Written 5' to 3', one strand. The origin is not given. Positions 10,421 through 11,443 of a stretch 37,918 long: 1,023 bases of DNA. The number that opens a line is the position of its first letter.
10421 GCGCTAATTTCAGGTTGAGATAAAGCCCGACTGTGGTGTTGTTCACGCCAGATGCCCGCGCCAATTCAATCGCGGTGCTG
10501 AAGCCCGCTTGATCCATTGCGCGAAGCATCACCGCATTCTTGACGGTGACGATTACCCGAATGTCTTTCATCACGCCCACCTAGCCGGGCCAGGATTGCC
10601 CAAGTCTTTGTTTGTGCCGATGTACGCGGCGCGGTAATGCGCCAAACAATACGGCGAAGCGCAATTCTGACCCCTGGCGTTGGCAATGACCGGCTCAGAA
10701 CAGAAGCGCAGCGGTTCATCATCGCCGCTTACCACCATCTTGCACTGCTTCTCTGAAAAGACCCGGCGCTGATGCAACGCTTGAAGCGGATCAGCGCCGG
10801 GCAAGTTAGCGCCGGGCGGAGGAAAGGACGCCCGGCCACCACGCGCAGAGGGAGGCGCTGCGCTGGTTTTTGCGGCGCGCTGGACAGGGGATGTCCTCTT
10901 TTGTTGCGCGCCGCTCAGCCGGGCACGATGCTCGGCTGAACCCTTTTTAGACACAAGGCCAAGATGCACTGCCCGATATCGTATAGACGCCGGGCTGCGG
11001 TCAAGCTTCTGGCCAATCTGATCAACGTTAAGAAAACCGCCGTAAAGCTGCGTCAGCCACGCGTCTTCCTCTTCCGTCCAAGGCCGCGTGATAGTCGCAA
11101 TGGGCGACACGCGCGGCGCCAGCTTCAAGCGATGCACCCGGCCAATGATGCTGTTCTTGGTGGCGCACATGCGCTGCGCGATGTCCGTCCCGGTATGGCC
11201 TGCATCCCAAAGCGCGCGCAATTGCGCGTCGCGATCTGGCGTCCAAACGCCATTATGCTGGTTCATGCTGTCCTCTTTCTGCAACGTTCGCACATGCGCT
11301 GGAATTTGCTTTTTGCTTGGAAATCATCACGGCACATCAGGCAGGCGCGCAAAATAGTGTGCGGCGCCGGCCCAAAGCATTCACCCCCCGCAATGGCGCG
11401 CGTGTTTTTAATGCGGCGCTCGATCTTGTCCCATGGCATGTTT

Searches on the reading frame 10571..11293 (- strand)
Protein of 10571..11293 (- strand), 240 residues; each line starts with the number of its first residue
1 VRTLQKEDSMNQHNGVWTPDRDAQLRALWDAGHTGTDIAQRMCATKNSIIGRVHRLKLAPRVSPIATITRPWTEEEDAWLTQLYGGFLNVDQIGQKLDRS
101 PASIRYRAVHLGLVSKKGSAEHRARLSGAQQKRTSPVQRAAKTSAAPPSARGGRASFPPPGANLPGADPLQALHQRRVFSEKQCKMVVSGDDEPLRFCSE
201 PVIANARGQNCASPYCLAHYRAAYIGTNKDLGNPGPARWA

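Call 16: search_protein_families(library=phrogs, proteins=[window:10571-11293:-], max_evalue=0.00001)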
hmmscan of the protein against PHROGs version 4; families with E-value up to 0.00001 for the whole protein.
window:10571-11293:- (240 aa): 2 families
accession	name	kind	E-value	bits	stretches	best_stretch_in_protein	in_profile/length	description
phrog_323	-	transcription regulation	2e-16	61.4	1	6-120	86-197/319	transcriptional regulator, D5-like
phrog_16311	-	unknown function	3.5e-08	34.8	0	17-223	5-143/151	-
